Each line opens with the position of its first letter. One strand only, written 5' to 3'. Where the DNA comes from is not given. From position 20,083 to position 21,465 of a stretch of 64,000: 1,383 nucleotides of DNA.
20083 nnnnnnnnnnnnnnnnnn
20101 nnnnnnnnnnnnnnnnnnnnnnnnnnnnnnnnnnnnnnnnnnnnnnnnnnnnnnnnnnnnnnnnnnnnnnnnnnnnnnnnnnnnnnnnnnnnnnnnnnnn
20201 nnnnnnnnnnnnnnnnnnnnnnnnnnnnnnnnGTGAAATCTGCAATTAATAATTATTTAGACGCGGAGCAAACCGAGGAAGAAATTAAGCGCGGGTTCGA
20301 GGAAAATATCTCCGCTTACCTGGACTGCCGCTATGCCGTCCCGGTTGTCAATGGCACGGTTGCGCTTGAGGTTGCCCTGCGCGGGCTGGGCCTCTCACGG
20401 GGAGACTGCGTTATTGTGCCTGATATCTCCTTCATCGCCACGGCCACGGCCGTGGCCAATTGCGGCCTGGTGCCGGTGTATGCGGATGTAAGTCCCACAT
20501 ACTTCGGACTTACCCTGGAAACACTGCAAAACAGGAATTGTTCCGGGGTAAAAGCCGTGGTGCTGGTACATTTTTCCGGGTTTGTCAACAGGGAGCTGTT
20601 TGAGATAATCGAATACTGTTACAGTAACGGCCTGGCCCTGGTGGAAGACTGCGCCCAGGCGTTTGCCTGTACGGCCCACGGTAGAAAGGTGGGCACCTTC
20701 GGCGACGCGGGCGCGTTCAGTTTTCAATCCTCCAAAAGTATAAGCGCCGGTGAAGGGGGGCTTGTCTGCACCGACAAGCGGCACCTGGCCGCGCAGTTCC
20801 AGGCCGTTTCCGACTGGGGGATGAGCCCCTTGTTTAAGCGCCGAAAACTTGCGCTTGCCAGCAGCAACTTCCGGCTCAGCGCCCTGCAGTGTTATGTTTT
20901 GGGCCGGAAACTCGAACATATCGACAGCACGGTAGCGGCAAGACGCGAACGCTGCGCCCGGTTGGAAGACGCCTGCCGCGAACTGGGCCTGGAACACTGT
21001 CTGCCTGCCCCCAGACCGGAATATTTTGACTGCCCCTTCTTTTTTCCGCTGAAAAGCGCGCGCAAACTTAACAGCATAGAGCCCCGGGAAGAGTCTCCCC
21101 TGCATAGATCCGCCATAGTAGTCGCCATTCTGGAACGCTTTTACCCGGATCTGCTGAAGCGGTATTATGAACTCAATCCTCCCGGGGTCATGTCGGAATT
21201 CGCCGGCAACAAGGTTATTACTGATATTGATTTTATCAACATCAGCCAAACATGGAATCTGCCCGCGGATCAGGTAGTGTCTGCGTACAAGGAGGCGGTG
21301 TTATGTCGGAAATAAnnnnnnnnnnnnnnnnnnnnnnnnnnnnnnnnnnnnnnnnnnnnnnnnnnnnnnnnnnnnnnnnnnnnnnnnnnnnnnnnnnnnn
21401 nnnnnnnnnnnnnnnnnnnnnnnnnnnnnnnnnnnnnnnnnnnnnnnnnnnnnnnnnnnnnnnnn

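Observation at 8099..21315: Sugar-handling set inside the radical SAM operon: GT28-like, two GT2 paralogs with a shared novel tail, and a DegT aminotransferase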

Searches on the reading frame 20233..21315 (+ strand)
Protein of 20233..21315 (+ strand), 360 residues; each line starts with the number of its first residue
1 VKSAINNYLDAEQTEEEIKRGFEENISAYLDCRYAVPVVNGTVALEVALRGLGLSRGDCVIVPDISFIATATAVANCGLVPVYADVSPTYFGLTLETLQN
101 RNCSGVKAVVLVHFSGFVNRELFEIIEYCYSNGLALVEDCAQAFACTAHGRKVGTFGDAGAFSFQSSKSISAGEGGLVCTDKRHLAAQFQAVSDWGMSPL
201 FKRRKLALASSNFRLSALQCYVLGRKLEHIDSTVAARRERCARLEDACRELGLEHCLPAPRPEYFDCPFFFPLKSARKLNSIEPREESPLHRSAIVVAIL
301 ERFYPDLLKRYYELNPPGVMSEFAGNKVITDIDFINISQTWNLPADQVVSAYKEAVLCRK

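Call 4: search_protein_families(library=pfam, proteins=[window:20233-21315:+], max_evalue=0.01)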
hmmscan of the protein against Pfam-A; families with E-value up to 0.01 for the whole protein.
window:20233-21315:+ (360 aa): 2 families
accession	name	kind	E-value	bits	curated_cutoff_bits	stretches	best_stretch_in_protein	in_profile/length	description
PF01041.23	DegT_DnrJ_EryC1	-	5.7e-60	203.9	19.8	1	19-255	26-262/360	DegT/DnrJ/EryC1/StrS aminotransferase family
PF01212.27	Beta_elim_lyase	-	0.00026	20.9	27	0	20-73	35-87/288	Beta-eliminating lyase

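Call 7: search_protein_families(library=ncbifam, proteins=[window:20233-21315:+], max_evalue=0.01)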
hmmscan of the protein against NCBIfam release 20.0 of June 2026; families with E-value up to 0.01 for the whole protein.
window:20233-21315:+ (360 aa): 8 families
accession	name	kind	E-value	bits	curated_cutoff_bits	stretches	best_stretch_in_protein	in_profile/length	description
TIGR04181.1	NHT_00031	hypoth_equivalog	1.4e-40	139.3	420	1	21-250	34-278/359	LegC family aminotransferase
TIGR03588.1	PseC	equivalog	4.3e-38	131.2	423.5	1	19-252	32-280/380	UDP-4-amino-4,6-dideoxy-N-acetyl-beta-L-altrosamine transaminase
TIGR04427.1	PLP_DesI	equivalog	1.1e-33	116.9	650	1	18-204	53-236/390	dTDP-4-dehydro-6-deoxyglucose aminotransferase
NF008687.0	PRK11706.1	equivalog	5.6e-32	110.9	375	1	23-254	37-273/375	dTDP-4-amino-4,6-dideoxygalactose transaminase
NF011936.0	PRK15407.1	equivalog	7.6e-29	100.7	423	1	2-197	50-252/440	lipopolysaccharide biosynthesis protein RfbH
NF008658.2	PRK11658.1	equivalog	3.6e-24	85.1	631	1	21-196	37-210/379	UDP-4-amino-4-deoxy-L-arabinose aminotransferase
TIGR02379.1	ECA_wecE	subfamily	1.4e-22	80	434.85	1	24-189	38-203/376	dTDP-4-amino-4,6-dideoxy-D-glucose transaminase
NF005817.0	PRK07683.1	equivalog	0.00014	20.7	575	1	40-113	97-169/387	aminotransferase A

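Call 12: search_solved_structures(query=window:20233-21315:+, max_evalue=0.001, show_alignments=1)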
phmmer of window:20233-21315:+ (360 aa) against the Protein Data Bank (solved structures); distinct sequences matched with E-value up to 0.001: 57.
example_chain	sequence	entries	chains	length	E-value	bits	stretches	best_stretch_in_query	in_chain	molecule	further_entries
3bn1_A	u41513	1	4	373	1.3e-35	126.5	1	22-252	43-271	Perosamine synthetase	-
3dr7_A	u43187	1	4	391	1.5e-35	126.3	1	22-252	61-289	Putative perosamine synthetase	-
3dr4_A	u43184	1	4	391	1e-34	123.6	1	22-252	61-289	Putative perosamine synthetase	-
7n63_A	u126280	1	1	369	6.6e-34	120.9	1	18-243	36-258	Putative aminotransferase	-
2c7t_A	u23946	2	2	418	1.6e-33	119.6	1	15-254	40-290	GLUTAMINE-2-DEOXY-SCYLLO-INOSOSE AMINOTRANSFERASE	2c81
5w71_A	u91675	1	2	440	1.9e-33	119.3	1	15-254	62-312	L-glutamine:2-deoxy-scyllo-inosose aminotransferase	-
8gyh_B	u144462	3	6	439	1.7e-31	113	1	24-251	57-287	DegT/DnrJ/EryC1/StrS family aminotransferase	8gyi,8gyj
7l7x_AAA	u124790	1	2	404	4.6e-31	111.5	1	20-263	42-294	DegT/DnrJ/EryC1/StrS aminotransferase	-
5w70_A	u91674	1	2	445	8.1e-31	110.7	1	16-254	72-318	L-glutamine:2-deoxy-scyllo-inosose aminotransferase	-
7b0d_A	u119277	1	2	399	1e-30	110.3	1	18-246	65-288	Glutamine--scyllo-inositol transaminase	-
5k8b_A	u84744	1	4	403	1.4e-29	106.6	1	20-269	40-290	8-amino-3,8-dideoxy-alpha-D-manno-octulosonate transaminase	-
3frk_A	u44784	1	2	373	1.6e-28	103.1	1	20-239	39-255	QdtB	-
8y96_A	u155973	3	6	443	3.5e-28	102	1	10-183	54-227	DegT/DnrJ/EryC1/StrS family aminotransferase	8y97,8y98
7b0m_AAA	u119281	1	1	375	1.5e-26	96.6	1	21-190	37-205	Sugar aminotransferase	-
2oga_A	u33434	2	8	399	3.4e-26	95.5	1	20-243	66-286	Transaminase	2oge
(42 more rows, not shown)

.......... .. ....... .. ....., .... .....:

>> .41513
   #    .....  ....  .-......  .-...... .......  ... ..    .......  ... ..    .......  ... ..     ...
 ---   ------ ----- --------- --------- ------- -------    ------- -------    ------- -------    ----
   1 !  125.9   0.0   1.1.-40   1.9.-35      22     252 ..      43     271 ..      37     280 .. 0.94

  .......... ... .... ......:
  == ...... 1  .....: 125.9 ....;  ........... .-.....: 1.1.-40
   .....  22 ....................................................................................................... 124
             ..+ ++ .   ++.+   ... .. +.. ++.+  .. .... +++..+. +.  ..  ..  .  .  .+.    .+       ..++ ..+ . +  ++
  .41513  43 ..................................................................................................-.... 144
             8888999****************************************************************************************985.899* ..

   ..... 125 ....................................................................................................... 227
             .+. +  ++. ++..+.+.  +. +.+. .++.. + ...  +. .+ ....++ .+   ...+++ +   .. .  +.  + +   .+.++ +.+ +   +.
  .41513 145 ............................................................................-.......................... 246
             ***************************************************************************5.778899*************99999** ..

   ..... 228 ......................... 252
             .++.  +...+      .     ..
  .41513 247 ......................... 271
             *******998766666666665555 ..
